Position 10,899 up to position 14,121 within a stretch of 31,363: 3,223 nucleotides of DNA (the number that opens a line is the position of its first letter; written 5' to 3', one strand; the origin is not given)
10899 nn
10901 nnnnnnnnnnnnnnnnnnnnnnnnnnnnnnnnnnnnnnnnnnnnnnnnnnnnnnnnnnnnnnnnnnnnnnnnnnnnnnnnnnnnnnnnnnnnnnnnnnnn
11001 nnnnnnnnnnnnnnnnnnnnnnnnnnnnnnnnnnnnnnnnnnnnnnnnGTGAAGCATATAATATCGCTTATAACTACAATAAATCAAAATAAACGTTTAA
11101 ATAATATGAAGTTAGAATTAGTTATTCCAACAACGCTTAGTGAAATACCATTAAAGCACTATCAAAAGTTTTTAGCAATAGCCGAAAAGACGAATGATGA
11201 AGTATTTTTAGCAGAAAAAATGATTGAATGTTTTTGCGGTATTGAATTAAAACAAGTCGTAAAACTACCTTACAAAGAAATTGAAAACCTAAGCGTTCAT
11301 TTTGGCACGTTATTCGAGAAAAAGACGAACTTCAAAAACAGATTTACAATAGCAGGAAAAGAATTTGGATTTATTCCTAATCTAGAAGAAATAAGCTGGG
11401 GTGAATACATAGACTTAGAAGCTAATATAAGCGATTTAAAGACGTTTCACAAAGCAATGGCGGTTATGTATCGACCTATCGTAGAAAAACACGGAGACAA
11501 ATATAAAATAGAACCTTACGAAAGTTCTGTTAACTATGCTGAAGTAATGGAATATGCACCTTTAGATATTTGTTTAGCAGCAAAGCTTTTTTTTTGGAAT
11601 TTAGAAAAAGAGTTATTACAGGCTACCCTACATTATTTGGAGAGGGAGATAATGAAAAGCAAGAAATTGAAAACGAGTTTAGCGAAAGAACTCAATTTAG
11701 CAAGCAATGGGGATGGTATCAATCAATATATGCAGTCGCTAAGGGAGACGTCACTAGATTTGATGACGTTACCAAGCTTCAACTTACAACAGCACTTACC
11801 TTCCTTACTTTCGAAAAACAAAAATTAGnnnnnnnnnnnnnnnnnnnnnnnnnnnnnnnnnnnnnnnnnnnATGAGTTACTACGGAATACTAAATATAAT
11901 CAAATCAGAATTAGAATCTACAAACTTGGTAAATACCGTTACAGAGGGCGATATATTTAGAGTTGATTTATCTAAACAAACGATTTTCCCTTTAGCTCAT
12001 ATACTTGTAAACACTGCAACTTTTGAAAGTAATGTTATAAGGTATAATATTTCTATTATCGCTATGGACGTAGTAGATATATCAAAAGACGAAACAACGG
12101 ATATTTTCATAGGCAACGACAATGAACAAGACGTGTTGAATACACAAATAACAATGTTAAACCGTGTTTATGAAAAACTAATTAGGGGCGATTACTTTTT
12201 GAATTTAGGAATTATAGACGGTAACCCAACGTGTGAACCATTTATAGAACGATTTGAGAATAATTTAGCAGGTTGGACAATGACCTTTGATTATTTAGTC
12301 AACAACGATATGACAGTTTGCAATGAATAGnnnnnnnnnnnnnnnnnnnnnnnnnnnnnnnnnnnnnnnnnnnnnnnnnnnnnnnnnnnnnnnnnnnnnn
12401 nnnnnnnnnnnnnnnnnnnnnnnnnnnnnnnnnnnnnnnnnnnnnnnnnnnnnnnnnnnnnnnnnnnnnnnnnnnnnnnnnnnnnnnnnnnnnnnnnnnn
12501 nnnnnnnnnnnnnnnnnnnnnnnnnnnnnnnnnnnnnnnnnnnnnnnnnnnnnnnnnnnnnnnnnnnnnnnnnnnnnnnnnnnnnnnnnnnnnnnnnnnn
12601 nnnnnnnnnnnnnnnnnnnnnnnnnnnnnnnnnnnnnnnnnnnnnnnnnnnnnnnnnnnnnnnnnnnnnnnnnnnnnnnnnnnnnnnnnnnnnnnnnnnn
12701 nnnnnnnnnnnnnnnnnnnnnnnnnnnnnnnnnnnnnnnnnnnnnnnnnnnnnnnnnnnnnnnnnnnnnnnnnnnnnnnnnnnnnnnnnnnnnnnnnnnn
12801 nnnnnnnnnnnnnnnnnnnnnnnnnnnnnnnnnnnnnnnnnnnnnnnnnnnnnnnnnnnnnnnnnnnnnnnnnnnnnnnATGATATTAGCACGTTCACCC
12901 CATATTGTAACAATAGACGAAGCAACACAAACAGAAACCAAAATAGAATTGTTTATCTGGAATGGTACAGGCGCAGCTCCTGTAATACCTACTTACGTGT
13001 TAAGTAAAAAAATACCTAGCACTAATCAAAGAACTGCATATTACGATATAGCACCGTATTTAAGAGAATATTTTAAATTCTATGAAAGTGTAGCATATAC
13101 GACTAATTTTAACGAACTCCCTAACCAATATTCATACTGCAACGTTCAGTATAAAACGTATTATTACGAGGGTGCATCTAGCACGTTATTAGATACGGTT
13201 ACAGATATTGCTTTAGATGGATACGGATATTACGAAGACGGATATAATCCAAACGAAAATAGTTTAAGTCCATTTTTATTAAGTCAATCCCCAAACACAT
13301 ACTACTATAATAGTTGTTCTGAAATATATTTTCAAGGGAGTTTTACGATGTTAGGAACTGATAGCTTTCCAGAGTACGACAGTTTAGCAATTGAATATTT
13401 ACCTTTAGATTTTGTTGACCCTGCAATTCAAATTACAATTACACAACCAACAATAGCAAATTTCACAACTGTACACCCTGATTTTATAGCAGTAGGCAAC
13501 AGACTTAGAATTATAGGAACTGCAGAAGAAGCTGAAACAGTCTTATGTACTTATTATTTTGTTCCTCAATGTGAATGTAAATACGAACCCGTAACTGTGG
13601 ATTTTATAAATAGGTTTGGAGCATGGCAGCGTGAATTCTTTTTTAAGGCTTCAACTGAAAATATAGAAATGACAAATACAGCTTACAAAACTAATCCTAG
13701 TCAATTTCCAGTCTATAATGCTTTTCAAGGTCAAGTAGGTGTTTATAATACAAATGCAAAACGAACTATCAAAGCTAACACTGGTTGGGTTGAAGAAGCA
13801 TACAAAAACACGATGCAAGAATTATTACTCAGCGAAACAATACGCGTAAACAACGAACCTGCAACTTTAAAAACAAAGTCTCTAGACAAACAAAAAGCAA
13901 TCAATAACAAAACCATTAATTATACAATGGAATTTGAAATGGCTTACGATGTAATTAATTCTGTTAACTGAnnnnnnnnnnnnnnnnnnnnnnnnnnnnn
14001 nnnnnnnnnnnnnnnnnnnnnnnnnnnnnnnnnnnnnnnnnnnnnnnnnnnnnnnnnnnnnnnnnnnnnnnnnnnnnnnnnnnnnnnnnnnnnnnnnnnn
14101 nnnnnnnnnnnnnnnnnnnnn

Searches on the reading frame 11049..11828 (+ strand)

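Call 97: search_protein_families(library=phrogs, proteins=[window:11049-11828:+], max_evalue=0.001)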
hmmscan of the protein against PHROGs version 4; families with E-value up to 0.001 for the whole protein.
window:11049-11828:+ (259 aa): 1 family
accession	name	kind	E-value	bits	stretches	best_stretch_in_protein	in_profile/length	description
phrog_32199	-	unknown function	3.7e-14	54.3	1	23-189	2-157/175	-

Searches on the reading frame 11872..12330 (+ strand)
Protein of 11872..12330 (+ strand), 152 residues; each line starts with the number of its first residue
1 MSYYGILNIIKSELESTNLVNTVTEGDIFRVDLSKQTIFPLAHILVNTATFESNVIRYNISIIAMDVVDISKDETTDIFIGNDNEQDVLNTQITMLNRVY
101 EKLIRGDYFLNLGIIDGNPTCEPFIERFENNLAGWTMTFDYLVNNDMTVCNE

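Call 97: search_protein_families(library=phrogs, proteins=[window:11872-12330:+], max_evalue=0.001)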
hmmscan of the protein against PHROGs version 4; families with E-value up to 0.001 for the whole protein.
window:11872-12330:+ (152 aa): 1 family
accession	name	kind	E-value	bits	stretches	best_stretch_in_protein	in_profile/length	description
phrog_30964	-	unknown function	2.3e-20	74.2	1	2-146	3-133/138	-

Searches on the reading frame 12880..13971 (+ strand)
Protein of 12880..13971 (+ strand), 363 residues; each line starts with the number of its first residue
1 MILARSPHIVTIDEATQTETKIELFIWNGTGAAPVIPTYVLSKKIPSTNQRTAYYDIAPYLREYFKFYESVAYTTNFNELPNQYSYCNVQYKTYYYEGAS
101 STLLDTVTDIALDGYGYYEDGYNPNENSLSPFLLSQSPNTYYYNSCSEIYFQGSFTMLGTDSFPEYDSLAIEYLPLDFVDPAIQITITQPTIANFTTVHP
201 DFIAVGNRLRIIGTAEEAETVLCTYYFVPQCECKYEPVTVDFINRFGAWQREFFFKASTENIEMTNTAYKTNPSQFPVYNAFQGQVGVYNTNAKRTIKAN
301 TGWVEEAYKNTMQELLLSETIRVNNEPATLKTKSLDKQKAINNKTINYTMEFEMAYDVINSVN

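Call 97: search_protein_families(library=phrogs, proteins=[window:12880-13971:+], max_evalue=0.001)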
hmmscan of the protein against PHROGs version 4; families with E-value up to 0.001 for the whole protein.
window:12880-13971:+ (363 aa): 1 family
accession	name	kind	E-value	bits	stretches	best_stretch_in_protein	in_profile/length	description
phrog_35281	-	unknown function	1.7e-14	54.4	1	216-362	326-474/474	-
